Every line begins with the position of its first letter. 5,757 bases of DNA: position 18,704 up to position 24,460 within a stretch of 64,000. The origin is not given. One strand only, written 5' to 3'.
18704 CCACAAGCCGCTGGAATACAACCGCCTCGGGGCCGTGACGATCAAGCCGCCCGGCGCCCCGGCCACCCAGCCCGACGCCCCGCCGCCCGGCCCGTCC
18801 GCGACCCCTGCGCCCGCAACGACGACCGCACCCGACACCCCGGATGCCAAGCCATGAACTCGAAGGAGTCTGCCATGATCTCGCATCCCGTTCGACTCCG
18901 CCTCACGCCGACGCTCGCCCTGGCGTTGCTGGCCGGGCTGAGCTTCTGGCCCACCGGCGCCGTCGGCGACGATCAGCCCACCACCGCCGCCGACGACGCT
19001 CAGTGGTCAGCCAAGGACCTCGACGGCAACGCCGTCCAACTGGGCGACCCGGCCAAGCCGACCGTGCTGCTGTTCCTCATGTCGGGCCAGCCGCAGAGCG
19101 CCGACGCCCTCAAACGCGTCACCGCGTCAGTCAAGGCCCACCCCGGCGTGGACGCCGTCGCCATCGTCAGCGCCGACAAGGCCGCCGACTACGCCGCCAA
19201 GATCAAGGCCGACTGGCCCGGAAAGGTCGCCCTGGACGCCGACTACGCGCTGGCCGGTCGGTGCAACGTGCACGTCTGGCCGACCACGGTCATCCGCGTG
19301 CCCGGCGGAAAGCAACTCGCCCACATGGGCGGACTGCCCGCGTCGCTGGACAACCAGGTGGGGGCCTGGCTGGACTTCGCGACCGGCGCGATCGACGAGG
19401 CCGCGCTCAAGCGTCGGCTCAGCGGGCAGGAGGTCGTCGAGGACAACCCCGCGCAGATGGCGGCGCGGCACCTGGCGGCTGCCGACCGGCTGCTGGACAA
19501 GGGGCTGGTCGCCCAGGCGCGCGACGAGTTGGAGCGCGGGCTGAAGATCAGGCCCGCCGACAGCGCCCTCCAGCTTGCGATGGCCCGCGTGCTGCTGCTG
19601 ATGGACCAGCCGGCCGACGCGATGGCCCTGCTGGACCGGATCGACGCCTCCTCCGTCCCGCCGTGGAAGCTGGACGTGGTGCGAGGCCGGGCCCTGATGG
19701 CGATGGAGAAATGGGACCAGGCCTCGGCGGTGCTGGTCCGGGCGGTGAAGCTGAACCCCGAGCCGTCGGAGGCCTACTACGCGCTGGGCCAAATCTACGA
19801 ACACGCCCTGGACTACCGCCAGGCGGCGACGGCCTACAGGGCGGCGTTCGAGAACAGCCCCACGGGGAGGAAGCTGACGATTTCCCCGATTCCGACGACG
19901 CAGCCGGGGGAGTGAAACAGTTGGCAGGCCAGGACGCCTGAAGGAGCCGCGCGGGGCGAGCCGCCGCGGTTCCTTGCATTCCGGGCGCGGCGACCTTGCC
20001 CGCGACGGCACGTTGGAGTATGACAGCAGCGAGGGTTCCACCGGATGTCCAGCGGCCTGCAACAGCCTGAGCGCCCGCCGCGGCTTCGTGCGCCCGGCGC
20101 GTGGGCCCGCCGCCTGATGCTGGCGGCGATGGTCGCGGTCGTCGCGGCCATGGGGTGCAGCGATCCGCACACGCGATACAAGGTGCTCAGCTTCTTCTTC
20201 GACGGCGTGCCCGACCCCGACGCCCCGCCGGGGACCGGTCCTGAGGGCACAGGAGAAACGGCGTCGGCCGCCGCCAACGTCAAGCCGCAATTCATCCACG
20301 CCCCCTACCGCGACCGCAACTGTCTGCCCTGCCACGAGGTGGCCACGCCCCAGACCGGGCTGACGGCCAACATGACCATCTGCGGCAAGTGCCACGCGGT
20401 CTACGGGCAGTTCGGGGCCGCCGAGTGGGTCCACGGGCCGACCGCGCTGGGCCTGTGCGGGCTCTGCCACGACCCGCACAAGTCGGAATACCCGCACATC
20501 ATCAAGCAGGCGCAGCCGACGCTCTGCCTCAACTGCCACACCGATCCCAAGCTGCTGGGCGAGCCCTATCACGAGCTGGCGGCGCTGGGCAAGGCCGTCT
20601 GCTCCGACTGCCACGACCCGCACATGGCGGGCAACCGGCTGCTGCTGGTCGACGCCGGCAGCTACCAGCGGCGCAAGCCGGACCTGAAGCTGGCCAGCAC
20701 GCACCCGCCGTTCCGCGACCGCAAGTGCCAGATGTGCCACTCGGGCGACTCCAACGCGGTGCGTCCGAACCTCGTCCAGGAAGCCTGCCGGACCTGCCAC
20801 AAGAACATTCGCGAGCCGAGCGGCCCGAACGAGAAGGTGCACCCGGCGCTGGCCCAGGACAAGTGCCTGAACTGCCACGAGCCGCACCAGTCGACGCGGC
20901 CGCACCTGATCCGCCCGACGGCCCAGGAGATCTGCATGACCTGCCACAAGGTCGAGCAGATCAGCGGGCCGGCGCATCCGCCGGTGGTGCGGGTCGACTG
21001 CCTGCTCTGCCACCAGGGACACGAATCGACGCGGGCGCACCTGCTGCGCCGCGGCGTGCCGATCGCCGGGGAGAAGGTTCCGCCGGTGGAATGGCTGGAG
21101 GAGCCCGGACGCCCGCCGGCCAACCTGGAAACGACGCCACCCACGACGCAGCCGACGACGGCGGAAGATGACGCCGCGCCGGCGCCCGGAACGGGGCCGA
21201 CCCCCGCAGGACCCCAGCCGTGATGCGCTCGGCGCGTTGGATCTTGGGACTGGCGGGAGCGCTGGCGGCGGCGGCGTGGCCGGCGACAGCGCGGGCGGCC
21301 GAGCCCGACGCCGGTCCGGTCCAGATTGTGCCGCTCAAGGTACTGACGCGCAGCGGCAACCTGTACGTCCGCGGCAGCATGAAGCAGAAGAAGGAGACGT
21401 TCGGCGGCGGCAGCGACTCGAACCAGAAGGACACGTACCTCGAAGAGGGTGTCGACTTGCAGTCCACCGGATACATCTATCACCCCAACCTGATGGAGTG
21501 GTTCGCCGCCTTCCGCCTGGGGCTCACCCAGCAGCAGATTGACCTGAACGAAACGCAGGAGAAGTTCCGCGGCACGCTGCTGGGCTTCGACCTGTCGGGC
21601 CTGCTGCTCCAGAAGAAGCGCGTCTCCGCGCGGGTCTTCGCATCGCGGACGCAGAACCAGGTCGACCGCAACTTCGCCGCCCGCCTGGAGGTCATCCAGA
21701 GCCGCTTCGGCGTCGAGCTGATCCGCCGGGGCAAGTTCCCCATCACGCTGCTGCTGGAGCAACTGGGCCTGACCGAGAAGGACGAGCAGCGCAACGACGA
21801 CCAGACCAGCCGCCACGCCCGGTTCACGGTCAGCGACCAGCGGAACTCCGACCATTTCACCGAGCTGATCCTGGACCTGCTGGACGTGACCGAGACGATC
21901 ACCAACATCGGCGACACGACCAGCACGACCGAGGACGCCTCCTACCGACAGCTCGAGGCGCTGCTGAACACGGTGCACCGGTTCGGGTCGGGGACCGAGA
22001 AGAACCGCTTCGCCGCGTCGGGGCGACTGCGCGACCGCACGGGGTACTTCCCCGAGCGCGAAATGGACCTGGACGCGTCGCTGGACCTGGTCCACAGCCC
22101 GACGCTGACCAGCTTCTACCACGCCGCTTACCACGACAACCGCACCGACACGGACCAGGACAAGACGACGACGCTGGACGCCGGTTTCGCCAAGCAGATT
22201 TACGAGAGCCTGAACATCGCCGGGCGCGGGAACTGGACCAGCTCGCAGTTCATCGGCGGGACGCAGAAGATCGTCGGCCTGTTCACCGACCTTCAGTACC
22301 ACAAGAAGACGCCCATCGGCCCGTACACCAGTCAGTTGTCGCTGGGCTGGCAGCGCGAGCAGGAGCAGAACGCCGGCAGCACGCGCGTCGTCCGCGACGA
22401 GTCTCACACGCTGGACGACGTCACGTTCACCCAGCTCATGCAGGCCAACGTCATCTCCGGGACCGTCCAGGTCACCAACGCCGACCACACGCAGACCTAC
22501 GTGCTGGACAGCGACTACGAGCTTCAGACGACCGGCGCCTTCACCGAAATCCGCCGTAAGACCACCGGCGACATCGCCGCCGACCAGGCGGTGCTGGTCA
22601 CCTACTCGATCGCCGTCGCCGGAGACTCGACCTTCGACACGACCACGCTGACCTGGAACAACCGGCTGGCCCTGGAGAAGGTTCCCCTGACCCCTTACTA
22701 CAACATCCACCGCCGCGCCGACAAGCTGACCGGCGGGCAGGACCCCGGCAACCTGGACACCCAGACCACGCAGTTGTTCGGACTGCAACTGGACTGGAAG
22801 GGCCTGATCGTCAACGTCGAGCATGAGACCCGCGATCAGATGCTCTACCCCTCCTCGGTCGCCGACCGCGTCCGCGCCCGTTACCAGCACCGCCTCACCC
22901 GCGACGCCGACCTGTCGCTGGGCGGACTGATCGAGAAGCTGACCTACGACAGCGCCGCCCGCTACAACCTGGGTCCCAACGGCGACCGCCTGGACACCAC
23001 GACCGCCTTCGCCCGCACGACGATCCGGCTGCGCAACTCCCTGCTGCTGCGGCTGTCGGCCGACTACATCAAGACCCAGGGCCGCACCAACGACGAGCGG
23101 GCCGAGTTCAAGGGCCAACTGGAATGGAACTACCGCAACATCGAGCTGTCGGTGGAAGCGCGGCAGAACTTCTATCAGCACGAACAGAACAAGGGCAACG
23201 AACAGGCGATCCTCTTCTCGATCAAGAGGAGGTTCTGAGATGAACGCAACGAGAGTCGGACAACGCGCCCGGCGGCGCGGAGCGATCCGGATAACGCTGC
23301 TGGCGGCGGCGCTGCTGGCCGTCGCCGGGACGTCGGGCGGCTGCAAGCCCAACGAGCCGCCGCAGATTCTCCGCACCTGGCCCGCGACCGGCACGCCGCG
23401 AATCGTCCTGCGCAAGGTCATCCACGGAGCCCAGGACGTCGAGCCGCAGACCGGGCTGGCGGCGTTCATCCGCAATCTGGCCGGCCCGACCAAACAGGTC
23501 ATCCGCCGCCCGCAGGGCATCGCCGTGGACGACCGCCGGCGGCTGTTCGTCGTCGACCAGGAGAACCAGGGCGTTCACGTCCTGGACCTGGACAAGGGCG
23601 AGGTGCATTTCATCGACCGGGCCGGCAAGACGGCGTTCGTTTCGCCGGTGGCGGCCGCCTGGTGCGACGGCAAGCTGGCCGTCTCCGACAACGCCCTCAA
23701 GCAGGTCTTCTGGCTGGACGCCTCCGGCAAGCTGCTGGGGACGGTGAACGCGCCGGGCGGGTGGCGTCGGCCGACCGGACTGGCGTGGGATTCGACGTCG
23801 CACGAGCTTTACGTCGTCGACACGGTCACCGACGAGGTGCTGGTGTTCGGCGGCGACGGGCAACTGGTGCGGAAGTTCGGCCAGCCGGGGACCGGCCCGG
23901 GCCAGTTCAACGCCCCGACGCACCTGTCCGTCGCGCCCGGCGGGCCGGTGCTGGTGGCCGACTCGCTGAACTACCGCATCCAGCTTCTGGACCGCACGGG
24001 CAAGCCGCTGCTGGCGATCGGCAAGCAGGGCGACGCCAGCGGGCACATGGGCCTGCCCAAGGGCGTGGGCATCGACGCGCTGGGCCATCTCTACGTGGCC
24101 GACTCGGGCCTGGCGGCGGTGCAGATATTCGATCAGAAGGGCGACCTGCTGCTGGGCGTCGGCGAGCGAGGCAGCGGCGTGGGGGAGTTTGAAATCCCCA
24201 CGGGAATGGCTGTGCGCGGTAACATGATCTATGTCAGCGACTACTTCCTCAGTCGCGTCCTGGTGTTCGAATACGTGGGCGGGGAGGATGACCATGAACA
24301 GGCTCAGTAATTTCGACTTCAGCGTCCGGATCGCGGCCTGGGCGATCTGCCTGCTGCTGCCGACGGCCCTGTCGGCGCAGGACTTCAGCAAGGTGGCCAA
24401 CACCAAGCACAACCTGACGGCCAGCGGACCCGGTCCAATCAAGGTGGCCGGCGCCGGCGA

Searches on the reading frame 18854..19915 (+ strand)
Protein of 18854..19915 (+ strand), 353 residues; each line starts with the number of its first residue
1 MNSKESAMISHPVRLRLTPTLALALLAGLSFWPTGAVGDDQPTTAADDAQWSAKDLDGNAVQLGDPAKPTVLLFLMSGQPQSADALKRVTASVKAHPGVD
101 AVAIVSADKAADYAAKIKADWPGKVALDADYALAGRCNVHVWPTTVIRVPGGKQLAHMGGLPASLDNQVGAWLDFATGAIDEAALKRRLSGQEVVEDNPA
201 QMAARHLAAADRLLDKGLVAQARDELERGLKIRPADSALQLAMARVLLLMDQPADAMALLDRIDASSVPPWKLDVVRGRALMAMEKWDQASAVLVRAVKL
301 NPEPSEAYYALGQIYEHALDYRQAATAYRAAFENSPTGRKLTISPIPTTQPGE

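Call 6: search_protein_families(library=pfam, proteins=[window:18854-19915:+], max_evalue=0.01)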
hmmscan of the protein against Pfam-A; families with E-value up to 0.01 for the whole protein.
window:18854-19915:+ (353 aa): 16 families
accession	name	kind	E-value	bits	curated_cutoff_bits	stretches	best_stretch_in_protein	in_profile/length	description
PF07719.23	TPR_2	-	1.3e-11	44.1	27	1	306-336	2-32/34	Tetratricopeptide repeat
PF13428.12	TPR_14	-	6.6e-11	42.2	23.5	1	276-314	6-44/44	Tetratricopeptide repeat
PF25063.1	ARM_TT21_C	-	6.7e-11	42.9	35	1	215-335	33-159/209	Tetratricopeptide repeat protein 21 C-terminal ARM domain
PF13432.12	TPR_16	-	1.9e-10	41.4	32.7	1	277-337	3-63/65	Tetratricopeptide repeat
PF13414.12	TPR_11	-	3.2e-10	40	26.8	1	278-316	1-39/42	TPR repeat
PF00515.34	TPR_1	-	4.8e-08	32.9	27.8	1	306-336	2-32/34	Tetratricopeptide repeat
PF14559.12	TPR_19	-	8.3e-08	32.9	25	2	213-265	1-53/68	Tetratricopeptide repeat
PF13181.12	TPR_8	-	3.6e-07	30.3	25.7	0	306-336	2-32/34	Tetratricopeptide repeat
PF13431.12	TPR_17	-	8.3e-07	29.3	24.4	1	296-324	4-32/34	Tetratricopeptide repeat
PF12895.13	ANAPC3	-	5.3e-06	27.1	27.2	0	236-296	23-81/82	Anaphase-promoting complex, cyclosome, subunit 3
PF13371.12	TPR_9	-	4.7e-05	23.8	35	1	281-340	5-64/73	Tetratricopeptide repeat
PF13174.12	TPR_6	-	0.0026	18.7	26.3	0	306-336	1-31/33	Tetratricopeptide repeat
PF23914.1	TPR_CcmH_CycH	-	0.0036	17.6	42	0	278-327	57-109/158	Cytochrome c-type biogenesis protein H TPR domain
PF09295.16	ChAPs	-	0.0063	16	20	1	238-326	201-289/395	ChAPs (Chs5p-Arf1p-binding proteins)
PF16918.11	PknG_TPR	-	0.0077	15.5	27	0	224-313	80-170/340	Protein kinase G tetratricopeptide repeat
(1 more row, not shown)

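Call 7: search_protein_families(library=ncbifam, proteins=[window:18854-19915:+], max_evalue=0.01)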
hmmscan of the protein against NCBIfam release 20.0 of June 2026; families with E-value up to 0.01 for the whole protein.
window:18854-19915:+ (353 aa): 14 families
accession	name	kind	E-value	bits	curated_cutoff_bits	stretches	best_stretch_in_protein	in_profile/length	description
NF040959.1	MamA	equivalog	9.7e-12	44.8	200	1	208-338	42-172/204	magnetosome protein MamA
TIGR02917.1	PEP_TPR_lipo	equivalog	9.6e-11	40.3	312.2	1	173-341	508-671/899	XrtA/PEP-CTERM system TPR-repeat protein PrsT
TIGR02521.1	type_IV_pilW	equivalog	8.1e-08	32.1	154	1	281-337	41-97/234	type IV pilus biogenesis/stability protein PilW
TIGR03939.1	PGA_TPR_OMP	equivalog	3.7e-07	28.7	366.65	1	175-308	368-500/800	poly-beta-1,6 N-acetyl-D-glucosamine export porin PgaA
NF008520.0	PRK11447.1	equivalog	7.9e-06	23.9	858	1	276-337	274-335/1157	cellulose synthase complex outer membrane protein BcsC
TIGR00540.1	TPR_hemY_coli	hypoth_equivalog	5.9e-05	22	142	1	278-331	333-385/385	heme biosynthesis-associated TPR protein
NF047371.1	FlcA_CTERM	equivalog_domain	0.00026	19.6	300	1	285-343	327-385/646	periplasmic flagellar collar protein FlcA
NF008757.0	PRK11788.1-5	equivalog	0.00084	18.6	363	0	281-337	190-246/388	lipopolysaccharide assembly protein LapB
TIGR02552.1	LcrH_SycD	equivalog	0.00087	19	104.8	0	279-335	60-116/136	SycD/LcrH family type III secretion system chaperone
NF033762.1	social_mot_Tgl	equivalog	0.0028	17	225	1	193-335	56-200/252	social motility TPR repeat lipoprotein Tgl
NF008755.0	PRK11788.1-3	equivalog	0.0032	16.8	430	0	280-317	45-82/388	lipopolysaccharide assembly protein LapB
NF007468.0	PRK10049.1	equivalog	0.0046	15.2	1043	1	174-302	383-510/817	poly-beta-1,6 N-acetyl-D-glucosamine export porin PgaA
NF040658.1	Myxo_OME_TraC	equivalog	0.0051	15.5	500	1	251-316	14-79/602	outer membrane exchange accessory lipoprotein TraC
NF033920.0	C39_PA2778_fam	equivalog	0.0092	15.4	150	0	280-336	165-221/255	PA2778 family cysteine peptidase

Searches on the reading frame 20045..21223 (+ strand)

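Call 6: search_protein_families(library=pfam, proteins=[window:20045-21223:+], max_evalue=0.01)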
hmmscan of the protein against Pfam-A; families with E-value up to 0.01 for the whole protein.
window:20045-21223:+ (392 aa): 5 families
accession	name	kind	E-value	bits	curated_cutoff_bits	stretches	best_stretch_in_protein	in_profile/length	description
PF09699.15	Paired_CXXCH_1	-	4.2e-37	126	20.6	6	266-303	1-38/41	Doubled CXXCH motif (Paired_CXXCH_1)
PF14537.11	Cytochrom_c3_2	-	9.4e-12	45.7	25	2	226-302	7-79/79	Cytochrome c3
PF14522.11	Cytochrome_C7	-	1.3e-11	44.6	24.8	2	263-324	5-67/67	Cytochrome c7 and related cytochrome c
PF02085.21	Cytochrom_CIII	-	2.7e-07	31.3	22.9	2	76-165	16-101/101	Class III cytochrome C family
PF22678.1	Cytochrom_c_NrfB-like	-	0.00085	20.2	27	0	154-199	29-74/89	Cytochrome c-type protein NrfB-like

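Call 7: search_protein_families(library=ncbifam, proteins=[window:20045-21223:+], max_evalue=0.01)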
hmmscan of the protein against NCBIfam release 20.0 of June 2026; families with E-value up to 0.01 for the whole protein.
window:20045-21223:+ (392 aa): 6 families
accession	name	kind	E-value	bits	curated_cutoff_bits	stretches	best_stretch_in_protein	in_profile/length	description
TIGR01905.1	paired_CXXCH_1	subfamily_domain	1.5e-33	114.4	25.2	3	130-167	1-38/41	doubled CXXCH domain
TIGR03508.1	decahem_SO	subfamily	6.2e-27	94.7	192.2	3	226-339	95-212/258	DmsE family decaheme c-type cytochrome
NF041028.1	decahem_GSU2203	exception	7.3e-17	61.6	325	2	109-198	100-189/317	GSU2203 family decaheme c-type cytochrome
TIGR03507.1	decahem_SO1788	subfamily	1.8e-10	40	209.3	1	138-288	164-312/672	OmcA/MtrC family decaheme c-type cytochrome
NF047727.1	4hemeCytCCctA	equivalog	1.1e-05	25.6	180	0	213-284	27-93/109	tetraheme c-type cytochrome CctA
TIGR03153.1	cytochr_NrfH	equivalog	0.00074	19.6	134.2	0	154-279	24-134/138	cytochrome c nitrite reductase small subunit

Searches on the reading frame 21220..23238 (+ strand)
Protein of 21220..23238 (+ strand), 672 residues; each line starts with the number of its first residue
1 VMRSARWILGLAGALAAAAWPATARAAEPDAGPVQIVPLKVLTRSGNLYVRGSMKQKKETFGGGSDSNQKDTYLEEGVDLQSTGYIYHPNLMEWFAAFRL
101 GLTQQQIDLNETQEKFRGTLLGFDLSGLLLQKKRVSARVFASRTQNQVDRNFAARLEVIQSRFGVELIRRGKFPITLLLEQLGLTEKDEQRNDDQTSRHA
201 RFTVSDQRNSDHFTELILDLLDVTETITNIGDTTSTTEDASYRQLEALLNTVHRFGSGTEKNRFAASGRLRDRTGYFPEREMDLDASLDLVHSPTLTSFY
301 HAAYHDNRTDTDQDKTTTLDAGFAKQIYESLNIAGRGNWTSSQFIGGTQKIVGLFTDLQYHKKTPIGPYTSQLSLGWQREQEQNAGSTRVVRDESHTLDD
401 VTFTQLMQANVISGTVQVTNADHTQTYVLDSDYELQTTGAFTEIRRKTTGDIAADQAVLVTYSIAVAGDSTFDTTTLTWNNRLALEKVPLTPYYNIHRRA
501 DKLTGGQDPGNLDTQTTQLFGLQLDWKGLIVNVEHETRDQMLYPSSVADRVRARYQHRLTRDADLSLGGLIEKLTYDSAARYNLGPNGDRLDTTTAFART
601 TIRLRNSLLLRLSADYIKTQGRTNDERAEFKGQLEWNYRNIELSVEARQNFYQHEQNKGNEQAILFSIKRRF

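Call 9: search_protein_families(library=pfam, proteins=[window:21220-23238:+], max_evalue=0.001)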
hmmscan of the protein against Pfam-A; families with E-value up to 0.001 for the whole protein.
window:21220-23238:+ (672 aa): 0 families

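Call 58: search_solved_structures(query=window:21220-23238:+, max_evalue=10)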
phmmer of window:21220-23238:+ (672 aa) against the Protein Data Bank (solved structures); distinct sequences matched with E-value up to 10: 1.
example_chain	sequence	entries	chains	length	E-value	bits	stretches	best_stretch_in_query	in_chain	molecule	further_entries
6m7z_A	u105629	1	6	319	1.2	11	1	98-165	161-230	Bradyzoite pseudokinase 1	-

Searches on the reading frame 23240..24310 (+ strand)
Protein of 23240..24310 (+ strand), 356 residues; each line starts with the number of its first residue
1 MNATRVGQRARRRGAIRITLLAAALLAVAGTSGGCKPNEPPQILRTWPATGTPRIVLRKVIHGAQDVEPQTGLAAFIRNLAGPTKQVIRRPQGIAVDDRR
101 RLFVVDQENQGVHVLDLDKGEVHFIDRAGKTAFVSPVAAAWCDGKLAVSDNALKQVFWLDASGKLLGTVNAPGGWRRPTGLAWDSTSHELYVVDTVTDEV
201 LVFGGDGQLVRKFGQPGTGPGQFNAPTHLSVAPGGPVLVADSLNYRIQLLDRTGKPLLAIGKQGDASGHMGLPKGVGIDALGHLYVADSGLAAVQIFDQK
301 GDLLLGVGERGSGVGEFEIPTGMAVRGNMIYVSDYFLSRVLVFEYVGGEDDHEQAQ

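Call 9: search_protein_families(library=pfam, proteins=[window:23240-24310:+], max_evalue=0.001)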
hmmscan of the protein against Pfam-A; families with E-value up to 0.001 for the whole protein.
window:23240-24310:+ (356 aa): 4 families
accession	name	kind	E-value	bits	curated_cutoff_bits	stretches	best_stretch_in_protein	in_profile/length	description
PF01436.27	NHL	-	9.2e-18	63.8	20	0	273-297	4-28/28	NHL repeat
PF17170.10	DUF5128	-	3.1e-14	53.4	22.9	2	188-231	54-97/321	6-bladed beta-propeller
PF08450.18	SGL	-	3e-08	34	26.3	0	238-304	149-217/246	SMP-30/Gluconolactonase/LRE-like region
PF25021.1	TEN_NHL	-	6.5e-06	25.8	27.1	0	222-249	328-355/357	Teneurin NHL domain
